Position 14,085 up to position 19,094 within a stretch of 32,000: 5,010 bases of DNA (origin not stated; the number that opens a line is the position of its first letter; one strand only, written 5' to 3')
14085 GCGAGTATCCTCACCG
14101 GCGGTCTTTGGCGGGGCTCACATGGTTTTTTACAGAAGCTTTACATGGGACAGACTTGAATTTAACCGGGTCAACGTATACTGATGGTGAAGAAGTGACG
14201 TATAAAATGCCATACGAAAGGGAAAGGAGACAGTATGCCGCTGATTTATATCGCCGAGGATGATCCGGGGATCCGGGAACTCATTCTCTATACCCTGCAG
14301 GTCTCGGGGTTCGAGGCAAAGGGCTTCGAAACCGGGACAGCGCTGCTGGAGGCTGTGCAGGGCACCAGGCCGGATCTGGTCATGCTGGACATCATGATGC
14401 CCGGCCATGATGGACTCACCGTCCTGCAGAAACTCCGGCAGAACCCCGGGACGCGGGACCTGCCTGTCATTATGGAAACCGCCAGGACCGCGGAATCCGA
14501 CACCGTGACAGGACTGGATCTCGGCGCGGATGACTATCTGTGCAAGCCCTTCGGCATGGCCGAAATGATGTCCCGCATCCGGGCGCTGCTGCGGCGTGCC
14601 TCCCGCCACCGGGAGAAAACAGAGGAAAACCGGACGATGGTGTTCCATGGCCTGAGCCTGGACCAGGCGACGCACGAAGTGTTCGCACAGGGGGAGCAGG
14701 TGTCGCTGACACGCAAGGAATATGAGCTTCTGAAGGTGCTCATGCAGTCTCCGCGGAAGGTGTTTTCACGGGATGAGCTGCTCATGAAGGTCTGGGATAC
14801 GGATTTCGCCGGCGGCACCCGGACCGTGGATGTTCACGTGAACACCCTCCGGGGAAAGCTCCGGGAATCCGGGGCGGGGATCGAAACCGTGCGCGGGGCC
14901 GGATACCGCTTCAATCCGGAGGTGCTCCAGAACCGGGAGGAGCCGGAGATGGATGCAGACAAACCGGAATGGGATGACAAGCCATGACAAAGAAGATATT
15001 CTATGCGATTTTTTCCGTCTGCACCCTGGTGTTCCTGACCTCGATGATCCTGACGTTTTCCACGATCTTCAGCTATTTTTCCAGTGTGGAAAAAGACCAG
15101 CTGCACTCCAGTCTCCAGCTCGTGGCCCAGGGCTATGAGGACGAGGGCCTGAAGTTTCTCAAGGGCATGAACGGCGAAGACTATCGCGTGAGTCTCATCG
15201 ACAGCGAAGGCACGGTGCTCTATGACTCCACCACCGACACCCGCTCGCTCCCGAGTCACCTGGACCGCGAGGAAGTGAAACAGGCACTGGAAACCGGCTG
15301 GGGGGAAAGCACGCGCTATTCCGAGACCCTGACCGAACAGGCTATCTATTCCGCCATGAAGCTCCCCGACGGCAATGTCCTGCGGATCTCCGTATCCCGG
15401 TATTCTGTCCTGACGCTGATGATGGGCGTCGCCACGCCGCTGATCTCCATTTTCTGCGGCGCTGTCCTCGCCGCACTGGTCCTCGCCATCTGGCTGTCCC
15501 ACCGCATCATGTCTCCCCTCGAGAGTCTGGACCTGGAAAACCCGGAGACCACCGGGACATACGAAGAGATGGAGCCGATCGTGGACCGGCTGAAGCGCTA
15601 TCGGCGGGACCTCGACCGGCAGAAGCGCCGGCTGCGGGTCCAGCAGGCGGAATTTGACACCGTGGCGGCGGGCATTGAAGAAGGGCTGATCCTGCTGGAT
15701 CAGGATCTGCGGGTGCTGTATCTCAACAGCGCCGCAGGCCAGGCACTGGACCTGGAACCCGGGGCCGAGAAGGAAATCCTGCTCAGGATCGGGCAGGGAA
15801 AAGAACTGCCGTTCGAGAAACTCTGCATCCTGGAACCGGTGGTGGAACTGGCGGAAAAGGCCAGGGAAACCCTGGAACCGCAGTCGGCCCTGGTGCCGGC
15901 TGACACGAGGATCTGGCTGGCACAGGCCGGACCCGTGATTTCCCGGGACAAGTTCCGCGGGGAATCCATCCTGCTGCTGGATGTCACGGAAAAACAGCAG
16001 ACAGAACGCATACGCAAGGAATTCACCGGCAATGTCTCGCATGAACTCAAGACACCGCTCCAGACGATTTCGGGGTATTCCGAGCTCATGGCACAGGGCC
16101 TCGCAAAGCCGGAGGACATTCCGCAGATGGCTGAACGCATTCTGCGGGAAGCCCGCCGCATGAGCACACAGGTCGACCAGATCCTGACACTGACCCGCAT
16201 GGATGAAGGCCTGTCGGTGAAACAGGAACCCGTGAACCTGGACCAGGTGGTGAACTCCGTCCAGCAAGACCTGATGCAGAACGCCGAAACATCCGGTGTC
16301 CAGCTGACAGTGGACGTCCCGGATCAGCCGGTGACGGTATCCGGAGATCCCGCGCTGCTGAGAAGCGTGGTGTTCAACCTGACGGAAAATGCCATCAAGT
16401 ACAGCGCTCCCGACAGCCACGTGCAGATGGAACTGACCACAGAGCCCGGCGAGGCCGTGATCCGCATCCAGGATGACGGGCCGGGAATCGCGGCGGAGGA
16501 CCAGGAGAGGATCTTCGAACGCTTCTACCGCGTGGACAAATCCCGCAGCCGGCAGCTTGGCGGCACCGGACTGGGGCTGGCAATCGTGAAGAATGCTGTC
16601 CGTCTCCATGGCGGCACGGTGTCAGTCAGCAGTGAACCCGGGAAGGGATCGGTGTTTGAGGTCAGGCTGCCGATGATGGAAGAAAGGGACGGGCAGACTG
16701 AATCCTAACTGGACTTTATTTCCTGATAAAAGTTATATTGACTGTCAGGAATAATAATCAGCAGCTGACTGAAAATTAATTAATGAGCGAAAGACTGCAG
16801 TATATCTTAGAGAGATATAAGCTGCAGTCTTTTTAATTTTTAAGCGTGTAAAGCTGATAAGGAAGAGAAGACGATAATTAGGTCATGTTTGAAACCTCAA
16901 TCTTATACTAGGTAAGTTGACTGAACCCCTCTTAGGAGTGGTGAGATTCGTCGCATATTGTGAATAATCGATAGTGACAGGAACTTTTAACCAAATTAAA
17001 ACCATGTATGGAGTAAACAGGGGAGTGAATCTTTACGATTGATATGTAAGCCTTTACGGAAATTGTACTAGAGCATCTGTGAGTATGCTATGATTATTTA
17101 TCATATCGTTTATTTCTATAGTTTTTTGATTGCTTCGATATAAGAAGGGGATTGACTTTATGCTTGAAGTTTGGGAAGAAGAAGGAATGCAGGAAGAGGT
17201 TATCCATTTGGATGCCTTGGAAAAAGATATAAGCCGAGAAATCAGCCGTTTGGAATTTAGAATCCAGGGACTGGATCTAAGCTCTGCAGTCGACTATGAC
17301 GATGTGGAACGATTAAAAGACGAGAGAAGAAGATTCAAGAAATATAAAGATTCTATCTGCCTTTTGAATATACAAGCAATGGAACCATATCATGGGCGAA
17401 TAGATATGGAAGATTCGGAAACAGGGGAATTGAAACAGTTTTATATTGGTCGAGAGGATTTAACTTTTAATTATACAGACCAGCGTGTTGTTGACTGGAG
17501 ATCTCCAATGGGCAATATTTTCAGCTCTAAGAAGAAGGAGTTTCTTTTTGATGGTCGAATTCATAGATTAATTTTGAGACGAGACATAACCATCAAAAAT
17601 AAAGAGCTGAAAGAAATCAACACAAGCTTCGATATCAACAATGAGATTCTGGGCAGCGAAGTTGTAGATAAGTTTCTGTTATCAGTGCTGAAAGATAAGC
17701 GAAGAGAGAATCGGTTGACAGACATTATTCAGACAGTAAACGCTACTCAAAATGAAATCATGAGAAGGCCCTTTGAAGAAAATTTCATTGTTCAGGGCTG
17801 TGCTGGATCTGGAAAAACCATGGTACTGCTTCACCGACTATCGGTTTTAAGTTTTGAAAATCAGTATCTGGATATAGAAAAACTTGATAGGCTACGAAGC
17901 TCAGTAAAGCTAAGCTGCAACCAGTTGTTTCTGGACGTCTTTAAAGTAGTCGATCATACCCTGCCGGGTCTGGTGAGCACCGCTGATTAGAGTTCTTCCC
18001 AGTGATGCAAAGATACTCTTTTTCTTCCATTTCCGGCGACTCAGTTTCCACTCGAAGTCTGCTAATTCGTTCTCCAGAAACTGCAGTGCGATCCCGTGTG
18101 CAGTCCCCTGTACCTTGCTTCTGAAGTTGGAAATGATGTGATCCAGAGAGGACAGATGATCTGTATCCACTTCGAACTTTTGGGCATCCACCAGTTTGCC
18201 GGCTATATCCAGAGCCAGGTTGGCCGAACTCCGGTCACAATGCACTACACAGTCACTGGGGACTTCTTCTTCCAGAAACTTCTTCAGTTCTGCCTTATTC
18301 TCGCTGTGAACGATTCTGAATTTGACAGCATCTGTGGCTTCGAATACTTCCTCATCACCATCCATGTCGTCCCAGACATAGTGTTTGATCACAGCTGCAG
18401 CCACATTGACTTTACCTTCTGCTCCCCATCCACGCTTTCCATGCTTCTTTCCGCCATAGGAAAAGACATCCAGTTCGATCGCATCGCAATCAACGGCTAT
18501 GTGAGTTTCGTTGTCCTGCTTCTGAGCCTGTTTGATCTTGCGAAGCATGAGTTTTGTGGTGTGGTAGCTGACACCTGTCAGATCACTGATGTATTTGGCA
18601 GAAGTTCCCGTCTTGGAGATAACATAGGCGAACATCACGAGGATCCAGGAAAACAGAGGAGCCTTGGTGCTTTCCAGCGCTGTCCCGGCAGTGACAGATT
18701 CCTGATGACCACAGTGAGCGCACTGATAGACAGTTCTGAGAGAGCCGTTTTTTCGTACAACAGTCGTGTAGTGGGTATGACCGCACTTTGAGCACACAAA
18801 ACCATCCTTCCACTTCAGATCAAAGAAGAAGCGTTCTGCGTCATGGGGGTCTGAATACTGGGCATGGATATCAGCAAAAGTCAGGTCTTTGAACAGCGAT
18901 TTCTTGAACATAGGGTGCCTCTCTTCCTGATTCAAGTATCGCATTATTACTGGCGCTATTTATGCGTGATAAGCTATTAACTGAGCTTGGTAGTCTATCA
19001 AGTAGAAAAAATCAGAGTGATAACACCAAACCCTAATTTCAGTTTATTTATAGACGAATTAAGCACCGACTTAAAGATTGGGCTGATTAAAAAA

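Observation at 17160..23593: Translationally coupled HelD-like plus Upf1/DNA2-like helicase pair: candidate undescribed RNA-polymerase-directed (defence?) module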

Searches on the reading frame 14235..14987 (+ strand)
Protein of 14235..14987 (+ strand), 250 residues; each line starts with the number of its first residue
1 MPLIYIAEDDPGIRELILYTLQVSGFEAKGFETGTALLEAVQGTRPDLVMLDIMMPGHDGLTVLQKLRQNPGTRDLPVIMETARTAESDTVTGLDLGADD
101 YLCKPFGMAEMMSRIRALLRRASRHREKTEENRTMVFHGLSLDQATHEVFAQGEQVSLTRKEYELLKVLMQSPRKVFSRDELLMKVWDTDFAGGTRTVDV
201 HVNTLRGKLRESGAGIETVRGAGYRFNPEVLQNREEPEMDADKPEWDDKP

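Call 55: find_encoding_contigs(protein=window:14235-14987:+, flank=10000, max_places=8)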
Protein window:14235-14987:+ (250 aa): 25 contigs read that carry it; 7 places shown.
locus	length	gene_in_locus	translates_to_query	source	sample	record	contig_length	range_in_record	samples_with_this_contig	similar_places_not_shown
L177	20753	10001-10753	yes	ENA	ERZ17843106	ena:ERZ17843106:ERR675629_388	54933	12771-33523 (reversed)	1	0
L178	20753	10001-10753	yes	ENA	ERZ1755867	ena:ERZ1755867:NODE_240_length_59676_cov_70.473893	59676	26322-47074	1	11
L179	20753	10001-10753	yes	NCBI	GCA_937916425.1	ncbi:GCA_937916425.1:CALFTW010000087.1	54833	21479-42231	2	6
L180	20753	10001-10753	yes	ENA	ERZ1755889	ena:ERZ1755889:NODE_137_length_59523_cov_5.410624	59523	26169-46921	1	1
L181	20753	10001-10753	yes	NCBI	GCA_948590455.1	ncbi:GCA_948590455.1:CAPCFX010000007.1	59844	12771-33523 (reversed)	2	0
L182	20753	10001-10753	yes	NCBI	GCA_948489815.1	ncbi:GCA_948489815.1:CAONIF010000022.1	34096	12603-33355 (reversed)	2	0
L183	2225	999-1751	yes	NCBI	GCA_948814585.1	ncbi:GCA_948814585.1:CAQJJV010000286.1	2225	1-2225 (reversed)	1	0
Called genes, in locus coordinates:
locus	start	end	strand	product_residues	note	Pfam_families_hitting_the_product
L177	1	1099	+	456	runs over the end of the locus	PF01554:MatE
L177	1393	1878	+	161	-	PF13560:HTH_31, PF01381:HTH_3 (weak)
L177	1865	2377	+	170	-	PF20234:DUF6591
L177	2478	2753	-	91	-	-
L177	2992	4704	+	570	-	PF02554:CstA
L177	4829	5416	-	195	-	PF13635:DUF4143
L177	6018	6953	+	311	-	PF01497:Peripla_BP_2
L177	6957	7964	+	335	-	PF01032:FecCD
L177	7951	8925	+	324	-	PF01032:FecCD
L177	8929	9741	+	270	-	PF09818:ABC_ATPase (faint), PF00005:ABC_tran, PF02463:SMC_N (faint), PF13304:AAA_21 (faint)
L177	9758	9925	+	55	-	-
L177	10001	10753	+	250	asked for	PF00072:Response_reg, PF00486:Trans_reg_C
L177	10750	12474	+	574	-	PF00512:HisKA, PF02518:HATPase_c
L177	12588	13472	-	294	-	PF00274:Glycolytic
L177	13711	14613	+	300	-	PF04015:DUF362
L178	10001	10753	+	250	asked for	PF00072:Response_reg, PF00486:Trans_reg_C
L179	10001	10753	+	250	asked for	PF00072:Response_reg, PF00486:Trans_reg_C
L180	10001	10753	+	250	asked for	PF00072:Response_reg, PF00486:Trans_reg_C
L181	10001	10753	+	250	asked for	PF00072:Response_reg, PF00486:Trans_reg_C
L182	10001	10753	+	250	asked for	PF00072:Response_reg, PF00486:Trans_reg_C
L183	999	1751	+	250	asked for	PF00072:Response_reg, PF00486:Trans_reg_C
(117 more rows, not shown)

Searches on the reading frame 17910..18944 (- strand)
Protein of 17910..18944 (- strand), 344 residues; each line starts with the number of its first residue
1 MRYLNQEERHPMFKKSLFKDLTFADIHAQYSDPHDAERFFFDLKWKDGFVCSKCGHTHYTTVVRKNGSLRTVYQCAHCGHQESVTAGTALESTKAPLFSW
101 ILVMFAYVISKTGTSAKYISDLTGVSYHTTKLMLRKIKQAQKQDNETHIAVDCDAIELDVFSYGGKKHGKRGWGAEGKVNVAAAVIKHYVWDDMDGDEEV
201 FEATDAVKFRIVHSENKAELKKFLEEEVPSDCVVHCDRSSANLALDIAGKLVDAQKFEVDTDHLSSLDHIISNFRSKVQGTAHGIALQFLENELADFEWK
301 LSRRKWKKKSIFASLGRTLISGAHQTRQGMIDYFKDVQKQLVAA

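Call 6: search_protein_families(library=pfam, proteins=[window:17910-18944:-], max_evalue=0.01)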
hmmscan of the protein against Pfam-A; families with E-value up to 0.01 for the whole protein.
window:17910-18944:- (344 aa): 2 families
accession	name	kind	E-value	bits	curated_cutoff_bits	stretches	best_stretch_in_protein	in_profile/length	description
PF12760.12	Zn_ribbon_IS1595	-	7.7e-11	42.2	25.4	1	35-81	5-46/46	Transposase zinc-ribbon domain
PF12762.13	DDE_Tnp_IS1595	-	1.6e-07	31.9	27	1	166-300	25-151/153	ISXO2-like transposase domain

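Call 8: search_protein_families(library=ncbifam, proteins=[window:17910-18944:-], max_evalue=0.01)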
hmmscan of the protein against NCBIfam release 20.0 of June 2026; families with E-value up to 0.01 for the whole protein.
window:17910-18944:- (344 aa): 3 families
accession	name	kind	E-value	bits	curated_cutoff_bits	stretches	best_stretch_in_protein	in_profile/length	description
NF033547.1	transpos_IS1595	equivalog_domain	5.7e-21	75.4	75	1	93-304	2-215/215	IS1595 family transposase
NF033558.1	transpos_IS1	equivalog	0.00085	19.3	100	1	51-171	1-114/199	IS1 family transposase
NF047912.1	ECs_2282_CxxC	subfamily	0.0033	17.3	37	1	49-81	3-36/60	ECs_2282 family putative zinc-binding protein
